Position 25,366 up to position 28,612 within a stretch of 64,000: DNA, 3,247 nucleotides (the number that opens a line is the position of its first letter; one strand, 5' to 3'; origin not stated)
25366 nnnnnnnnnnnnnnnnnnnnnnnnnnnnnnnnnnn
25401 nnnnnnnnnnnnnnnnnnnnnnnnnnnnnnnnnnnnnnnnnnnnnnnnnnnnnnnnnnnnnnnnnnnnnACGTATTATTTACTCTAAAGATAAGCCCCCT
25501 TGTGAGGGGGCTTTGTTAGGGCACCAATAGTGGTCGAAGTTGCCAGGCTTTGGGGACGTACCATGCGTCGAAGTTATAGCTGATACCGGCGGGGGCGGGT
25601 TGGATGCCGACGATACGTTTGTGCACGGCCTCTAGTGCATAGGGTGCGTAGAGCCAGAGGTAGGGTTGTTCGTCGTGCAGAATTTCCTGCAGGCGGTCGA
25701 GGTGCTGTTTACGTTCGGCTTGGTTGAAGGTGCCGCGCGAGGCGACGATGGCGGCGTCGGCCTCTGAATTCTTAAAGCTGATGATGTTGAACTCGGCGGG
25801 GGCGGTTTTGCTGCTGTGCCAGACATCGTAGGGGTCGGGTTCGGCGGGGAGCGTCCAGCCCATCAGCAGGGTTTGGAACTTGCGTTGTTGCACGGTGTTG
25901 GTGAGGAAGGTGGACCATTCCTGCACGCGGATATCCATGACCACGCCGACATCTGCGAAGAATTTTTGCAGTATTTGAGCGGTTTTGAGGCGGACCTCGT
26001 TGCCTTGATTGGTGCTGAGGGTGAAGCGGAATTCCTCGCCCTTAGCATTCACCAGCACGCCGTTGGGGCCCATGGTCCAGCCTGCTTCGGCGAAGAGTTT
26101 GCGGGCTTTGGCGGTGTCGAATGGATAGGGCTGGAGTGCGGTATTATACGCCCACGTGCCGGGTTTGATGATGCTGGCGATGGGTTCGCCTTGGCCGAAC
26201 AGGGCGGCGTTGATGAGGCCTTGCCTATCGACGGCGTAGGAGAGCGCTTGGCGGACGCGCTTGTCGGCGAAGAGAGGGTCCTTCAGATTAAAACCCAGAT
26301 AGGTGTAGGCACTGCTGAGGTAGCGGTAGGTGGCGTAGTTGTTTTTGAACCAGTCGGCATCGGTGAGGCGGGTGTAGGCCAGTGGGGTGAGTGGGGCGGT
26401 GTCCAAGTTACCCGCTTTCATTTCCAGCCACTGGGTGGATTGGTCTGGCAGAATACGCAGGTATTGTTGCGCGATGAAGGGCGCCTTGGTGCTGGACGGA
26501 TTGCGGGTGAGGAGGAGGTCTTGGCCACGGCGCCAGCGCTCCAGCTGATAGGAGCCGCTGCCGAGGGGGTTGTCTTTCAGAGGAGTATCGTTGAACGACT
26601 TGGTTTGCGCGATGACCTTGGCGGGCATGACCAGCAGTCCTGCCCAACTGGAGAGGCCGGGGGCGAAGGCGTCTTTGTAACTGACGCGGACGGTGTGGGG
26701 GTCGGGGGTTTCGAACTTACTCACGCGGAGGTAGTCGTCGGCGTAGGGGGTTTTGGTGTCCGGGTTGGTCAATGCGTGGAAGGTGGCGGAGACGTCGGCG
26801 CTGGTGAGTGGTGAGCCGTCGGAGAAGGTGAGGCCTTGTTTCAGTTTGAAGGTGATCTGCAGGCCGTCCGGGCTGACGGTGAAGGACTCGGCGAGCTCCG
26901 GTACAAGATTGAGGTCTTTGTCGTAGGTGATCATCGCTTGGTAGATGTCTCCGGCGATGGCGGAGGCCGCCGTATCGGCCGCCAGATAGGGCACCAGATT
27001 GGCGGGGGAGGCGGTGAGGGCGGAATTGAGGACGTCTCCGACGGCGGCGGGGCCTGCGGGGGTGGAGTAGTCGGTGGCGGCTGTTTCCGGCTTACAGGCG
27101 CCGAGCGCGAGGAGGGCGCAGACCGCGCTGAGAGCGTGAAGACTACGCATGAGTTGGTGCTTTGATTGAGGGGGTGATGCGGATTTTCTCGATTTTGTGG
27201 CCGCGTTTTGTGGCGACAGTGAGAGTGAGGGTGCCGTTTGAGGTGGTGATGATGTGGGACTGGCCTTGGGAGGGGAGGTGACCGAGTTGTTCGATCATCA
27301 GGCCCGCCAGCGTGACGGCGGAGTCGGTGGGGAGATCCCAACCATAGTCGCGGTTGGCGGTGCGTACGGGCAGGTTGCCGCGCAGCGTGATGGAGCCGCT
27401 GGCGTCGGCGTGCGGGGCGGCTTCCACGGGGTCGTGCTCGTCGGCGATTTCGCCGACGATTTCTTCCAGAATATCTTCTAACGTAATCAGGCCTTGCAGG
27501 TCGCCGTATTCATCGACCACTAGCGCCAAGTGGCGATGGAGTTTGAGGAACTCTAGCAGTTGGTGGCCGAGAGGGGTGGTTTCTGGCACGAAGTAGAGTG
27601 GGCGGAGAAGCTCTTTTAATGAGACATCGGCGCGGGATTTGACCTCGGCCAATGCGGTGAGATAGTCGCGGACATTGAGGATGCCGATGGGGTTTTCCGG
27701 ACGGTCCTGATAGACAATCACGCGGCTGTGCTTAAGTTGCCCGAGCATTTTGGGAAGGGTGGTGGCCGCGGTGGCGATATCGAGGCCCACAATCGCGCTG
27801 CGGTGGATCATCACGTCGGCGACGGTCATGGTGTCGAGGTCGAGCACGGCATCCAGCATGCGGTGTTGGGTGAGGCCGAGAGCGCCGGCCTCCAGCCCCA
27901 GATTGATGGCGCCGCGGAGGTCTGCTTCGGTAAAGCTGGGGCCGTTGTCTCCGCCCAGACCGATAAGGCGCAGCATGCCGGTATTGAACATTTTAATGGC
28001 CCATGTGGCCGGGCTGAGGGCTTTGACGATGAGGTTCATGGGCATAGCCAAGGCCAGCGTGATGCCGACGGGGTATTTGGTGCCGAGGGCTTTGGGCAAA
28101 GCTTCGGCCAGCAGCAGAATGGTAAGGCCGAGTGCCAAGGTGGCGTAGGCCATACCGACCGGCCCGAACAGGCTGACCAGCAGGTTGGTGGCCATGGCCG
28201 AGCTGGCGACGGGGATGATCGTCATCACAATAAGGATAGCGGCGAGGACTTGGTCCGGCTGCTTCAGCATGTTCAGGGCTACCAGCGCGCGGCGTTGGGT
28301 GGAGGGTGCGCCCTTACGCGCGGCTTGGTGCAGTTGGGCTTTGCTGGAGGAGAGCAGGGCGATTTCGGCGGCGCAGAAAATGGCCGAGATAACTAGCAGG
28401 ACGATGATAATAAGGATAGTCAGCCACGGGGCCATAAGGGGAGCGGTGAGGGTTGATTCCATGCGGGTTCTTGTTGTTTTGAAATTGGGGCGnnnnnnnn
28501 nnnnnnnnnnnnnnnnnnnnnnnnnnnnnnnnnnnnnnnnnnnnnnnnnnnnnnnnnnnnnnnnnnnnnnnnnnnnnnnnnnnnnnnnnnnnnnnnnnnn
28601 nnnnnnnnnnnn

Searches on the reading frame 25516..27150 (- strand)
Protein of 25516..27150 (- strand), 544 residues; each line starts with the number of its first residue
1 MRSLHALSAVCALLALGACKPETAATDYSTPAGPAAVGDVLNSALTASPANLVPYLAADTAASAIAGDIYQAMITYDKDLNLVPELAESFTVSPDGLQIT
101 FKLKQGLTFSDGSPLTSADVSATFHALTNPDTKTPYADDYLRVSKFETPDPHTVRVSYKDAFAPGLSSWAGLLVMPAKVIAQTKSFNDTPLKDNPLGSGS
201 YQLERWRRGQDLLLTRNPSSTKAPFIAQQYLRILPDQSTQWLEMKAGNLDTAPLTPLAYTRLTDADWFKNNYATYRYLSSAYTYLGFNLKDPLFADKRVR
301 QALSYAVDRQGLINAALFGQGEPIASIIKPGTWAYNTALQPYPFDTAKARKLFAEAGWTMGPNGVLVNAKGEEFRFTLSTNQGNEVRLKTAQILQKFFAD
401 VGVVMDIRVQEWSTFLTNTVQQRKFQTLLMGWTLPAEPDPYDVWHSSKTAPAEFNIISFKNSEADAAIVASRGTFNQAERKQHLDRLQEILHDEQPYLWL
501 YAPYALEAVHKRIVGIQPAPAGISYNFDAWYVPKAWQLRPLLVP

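Call 7: search_protein_families(library=pfam, proteins=[window:25516-27150:-], max_evalue=0.0001)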
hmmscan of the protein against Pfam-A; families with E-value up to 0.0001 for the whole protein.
window:25516-27150:- (544 aa): 1 family
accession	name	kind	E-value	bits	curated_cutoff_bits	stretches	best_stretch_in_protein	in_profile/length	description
PF00496.27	SBP_bac_5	-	5.2e-83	279.6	32.4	1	82-447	2-361/368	Bacterial extracellular solute-binding proteins, family 5 Middle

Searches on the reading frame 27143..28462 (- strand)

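Call 7: search_protein_families(library=pfam, proteins=[window:27143-28462:-], max_evalue=0.0001)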
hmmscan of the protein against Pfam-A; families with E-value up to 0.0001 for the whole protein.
window:27143-28462:- (439 aa): 3 families
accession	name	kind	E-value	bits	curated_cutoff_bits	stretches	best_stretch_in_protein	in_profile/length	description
PF01595.25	CNNM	-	1.6e-37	129.3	28.4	1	17-195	1-177/181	Cyclin M transmembrane N-terminal domain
PF03471.22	CorC_HlyC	-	2.7e-15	56.6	27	1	354-431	4-79/81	Transporter associated domain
PF00571.33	CBS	-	6.7e-13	49.2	24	1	286-336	6-56/57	CBS domain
